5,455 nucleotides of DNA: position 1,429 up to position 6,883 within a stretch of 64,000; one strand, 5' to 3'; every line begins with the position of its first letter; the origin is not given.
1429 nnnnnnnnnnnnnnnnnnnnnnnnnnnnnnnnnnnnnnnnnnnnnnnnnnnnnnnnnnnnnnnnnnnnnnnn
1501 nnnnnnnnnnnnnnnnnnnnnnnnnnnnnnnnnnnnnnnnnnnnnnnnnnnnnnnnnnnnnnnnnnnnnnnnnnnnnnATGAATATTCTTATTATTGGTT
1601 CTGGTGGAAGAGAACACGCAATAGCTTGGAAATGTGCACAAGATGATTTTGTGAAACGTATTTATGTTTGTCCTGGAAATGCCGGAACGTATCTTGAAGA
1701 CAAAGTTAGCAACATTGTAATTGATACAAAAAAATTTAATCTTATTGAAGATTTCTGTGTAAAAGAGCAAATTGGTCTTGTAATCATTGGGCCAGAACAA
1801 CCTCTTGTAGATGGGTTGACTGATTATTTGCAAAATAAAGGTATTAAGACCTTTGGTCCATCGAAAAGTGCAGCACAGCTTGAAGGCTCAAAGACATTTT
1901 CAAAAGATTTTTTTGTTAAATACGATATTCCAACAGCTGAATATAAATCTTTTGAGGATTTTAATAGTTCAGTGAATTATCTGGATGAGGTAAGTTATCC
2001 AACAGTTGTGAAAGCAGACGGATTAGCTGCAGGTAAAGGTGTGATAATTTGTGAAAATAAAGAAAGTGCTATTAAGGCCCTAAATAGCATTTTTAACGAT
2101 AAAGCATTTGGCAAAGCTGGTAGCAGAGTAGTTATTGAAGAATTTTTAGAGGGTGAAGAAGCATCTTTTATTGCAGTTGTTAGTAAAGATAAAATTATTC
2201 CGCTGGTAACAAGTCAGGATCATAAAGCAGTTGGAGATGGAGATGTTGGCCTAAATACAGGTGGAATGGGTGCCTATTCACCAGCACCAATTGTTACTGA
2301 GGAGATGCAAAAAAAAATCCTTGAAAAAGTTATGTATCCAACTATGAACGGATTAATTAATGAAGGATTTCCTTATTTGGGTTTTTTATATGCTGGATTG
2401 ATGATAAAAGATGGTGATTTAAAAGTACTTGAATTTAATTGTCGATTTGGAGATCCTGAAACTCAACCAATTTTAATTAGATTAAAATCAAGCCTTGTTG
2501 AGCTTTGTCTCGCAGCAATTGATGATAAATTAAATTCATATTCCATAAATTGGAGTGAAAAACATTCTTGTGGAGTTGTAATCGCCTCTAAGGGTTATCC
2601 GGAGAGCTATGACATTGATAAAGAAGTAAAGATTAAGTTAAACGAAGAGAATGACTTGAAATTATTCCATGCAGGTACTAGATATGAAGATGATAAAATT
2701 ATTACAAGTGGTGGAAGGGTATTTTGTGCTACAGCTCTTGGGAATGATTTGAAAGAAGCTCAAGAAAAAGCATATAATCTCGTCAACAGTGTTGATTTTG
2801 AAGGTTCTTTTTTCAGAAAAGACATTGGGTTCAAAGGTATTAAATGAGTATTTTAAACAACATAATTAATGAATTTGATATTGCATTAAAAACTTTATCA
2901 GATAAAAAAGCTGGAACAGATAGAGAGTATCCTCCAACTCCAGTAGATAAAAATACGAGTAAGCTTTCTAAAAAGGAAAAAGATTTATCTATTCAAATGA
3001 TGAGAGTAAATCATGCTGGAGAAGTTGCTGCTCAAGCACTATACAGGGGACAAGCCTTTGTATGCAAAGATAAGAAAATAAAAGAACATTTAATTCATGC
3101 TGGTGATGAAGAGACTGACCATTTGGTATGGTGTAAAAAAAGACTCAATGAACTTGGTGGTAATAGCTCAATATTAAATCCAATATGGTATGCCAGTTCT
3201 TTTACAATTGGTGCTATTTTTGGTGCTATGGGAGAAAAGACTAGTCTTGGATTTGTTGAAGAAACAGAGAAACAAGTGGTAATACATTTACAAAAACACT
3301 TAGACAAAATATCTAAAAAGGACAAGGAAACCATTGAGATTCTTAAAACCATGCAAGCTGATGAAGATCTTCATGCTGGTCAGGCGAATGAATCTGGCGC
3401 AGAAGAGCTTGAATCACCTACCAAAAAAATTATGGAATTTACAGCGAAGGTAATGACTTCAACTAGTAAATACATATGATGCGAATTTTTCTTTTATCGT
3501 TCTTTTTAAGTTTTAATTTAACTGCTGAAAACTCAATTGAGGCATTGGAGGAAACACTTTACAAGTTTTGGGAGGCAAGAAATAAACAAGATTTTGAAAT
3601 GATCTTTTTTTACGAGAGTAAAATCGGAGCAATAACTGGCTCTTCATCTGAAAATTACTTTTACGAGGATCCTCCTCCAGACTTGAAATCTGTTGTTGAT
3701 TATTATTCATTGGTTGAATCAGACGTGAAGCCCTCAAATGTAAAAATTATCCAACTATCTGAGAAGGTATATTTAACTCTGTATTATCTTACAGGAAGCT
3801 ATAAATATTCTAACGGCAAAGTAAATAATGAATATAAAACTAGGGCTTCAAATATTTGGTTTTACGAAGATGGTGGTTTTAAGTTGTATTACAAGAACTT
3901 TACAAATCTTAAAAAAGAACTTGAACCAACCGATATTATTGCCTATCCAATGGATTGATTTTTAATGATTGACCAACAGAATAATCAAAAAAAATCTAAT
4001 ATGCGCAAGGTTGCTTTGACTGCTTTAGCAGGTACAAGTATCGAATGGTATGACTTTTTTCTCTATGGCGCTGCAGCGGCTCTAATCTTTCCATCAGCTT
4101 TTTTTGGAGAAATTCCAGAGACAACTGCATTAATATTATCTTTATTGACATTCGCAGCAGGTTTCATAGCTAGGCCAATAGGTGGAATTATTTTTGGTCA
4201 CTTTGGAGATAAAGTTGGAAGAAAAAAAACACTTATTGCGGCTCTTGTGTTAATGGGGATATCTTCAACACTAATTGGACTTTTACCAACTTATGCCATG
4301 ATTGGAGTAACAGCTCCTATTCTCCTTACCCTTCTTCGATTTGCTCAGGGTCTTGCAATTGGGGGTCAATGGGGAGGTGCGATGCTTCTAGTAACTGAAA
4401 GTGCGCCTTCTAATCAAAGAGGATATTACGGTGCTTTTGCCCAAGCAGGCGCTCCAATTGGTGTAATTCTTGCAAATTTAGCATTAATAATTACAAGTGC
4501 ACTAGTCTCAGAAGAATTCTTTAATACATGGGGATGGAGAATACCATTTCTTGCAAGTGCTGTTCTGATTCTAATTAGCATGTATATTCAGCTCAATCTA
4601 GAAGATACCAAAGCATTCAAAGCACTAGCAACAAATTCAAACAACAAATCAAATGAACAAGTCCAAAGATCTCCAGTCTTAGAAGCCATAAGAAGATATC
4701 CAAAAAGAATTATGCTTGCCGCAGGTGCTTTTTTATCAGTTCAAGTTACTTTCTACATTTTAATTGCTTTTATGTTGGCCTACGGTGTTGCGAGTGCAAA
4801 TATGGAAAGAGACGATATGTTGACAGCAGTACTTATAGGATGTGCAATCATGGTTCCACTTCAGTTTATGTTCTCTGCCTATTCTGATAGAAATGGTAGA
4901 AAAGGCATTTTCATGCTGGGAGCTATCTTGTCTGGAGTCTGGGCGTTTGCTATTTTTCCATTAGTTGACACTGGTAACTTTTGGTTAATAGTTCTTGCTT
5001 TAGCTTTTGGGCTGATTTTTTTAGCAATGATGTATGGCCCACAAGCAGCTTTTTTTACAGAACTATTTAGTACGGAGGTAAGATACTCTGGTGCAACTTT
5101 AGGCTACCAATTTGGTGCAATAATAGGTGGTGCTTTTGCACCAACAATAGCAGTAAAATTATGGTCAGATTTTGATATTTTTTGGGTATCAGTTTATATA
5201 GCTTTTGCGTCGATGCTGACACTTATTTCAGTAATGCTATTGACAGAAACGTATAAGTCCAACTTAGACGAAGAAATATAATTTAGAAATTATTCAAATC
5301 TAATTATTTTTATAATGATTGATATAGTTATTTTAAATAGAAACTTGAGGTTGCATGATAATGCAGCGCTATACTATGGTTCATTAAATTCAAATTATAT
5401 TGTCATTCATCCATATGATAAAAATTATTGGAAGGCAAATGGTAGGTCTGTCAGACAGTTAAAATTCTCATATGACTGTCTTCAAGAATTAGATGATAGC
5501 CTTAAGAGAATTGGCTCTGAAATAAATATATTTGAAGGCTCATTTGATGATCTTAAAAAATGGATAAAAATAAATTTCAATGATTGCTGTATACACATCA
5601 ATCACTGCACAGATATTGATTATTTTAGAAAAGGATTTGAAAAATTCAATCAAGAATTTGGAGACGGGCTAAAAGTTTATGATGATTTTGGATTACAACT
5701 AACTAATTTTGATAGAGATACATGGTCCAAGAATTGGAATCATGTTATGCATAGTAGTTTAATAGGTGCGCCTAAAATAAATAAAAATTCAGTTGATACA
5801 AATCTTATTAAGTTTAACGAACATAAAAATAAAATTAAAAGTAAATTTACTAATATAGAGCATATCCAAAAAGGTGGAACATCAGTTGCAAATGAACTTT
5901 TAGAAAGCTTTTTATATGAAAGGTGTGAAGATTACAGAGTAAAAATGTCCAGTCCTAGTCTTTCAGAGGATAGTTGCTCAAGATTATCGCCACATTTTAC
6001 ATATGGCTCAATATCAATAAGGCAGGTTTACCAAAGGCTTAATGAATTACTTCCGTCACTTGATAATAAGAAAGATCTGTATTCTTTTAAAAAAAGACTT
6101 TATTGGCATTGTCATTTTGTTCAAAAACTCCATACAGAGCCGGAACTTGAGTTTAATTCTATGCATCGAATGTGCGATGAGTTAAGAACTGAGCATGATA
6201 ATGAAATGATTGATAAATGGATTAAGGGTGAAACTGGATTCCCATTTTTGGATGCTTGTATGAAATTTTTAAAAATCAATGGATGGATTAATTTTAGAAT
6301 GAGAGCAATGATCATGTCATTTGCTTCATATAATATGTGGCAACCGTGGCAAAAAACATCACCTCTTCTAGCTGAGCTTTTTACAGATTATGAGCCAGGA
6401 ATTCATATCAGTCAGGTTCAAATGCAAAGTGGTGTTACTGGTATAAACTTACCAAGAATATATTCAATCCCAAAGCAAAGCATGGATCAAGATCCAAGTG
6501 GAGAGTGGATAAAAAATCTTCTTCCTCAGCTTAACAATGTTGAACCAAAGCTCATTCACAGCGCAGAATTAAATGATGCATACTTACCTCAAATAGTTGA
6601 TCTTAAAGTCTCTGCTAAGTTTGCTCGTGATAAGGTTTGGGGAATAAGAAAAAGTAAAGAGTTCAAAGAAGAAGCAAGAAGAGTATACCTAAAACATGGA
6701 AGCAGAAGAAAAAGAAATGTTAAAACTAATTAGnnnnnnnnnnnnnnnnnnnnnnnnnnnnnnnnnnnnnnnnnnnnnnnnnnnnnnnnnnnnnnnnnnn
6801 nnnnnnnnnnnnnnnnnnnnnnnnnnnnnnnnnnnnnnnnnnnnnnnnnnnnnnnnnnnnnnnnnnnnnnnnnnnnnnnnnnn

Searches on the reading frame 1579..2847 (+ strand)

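Call 72: search_protein_families(library=pfam, max_evalue=0.00001, proteins=[window:1579-2847:+])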
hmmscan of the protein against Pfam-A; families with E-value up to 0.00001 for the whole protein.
window:1579-2847:+ (422 aa): 6 families
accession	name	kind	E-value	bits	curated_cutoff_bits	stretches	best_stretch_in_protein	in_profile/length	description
PF01071.24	GARS_A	-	6.1e-78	261.6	27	1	103-295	1-194/194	Phosphoribosylglycinamide synthetase, ATP-grasp (A) domain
PF02844.21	GARS_N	-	3e-36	124.6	29.5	1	1-102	1-100/100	Phosphoribosylglycinamide synthetase, N domain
PF02843.22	GARS_C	-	1.7e-30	105.6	34.8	1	331-419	2-92/92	Phosphoribosylglycinamide synthetase, C domain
PF02222.28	ATP-grasp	-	3.1e-06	27.4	27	1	112-205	3-92/179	ATP-grasp domain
PF02786.22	CPSase_L_D2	-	3.9e-06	27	19.8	1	113-248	10-142/211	Carbamoyl-phosphate synthase L chain, ATP binding domain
PF02655.19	ATP-grasp_3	-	4e-06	27.5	23.2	1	135-291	27-158/160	ATP-grasp domain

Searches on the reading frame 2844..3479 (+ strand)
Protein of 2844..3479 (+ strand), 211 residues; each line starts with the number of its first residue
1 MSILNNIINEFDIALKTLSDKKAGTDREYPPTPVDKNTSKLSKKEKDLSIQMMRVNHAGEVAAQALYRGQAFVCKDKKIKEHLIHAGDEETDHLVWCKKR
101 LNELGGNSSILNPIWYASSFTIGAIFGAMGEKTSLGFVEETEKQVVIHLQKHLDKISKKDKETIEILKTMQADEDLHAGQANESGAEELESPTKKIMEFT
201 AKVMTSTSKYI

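Call 72: search_protein_families(library=pfam, max_evalue=0.00001, proteins=[window:2844-3479:+])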
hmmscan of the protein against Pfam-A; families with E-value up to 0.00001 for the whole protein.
window:2844-3479:+ (211 aa): 1 family
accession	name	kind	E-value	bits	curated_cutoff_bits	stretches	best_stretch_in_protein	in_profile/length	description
PF03232.19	COQ7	-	1.2e-40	139.3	23.5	1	51-208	5-169/169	Ubiquinone biosynthesis protein COQ7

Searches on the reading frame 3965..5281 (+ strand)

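Call 72: search_protein_families(library=pfam, max_evalue=0.00001, proteins=[window:3965-5281:+])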
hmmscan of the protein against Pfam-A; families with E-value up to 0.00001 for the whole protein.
window:3965-5281:+ (438 aa): 2 families
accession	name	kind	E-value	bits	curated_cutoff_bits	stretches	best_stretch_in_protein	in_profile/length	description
PF07690.21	MFS_1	-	2e-30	106.4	33.4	1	32-373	6-328/347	Major Facilitator Superfamily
PF00083.30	Sugar_tr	-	1.4e-29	103.8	22.3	1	18-436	4-447/452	Sugar (and other) transporter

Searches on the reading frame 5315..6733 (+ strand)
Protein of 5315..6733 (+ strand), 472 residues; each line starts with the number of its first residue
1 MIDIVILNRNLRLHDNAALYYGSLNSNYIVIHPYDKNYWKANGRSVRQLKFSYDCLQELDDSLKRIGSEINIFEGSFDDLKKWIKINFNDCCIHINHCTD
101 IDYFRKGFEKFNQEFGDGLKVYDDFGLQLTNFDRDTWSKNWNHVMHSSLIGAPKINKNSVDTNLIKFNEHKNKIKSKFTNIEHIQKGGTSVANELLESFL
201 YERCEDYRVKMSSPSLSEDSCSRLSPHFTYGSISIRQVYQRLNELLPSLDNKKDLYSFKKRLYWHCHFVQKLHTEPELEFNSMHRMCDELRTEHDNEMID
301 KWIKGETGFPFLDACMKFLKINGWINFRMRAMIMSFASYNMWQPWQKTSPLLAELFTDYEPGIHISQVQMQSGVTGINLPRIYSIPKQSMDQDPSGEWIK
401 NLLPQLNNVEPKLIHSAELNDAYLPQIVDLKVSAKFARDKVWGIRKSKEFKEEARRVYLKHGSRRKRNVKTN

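Call 72: search_protein_families(library=pfam, max_evalue=0.00001, proteins=[window:5315-6733:+])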
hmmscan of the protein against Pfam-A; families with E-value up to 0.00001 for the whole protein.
window:5315-6733:+ (472 aa): 2 families
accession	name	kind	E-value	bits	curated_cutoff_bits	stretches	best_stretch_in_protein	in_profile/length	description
PF03441.19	FAD_binding_7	-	7.6e-45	153.3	27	1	259-441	2-201/203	FAD binding domain of DNA photolyase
PF00875.24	DNA_photolyase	-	4.8e-07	30.3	26.6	1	5-79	3-78/164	DNA photolyase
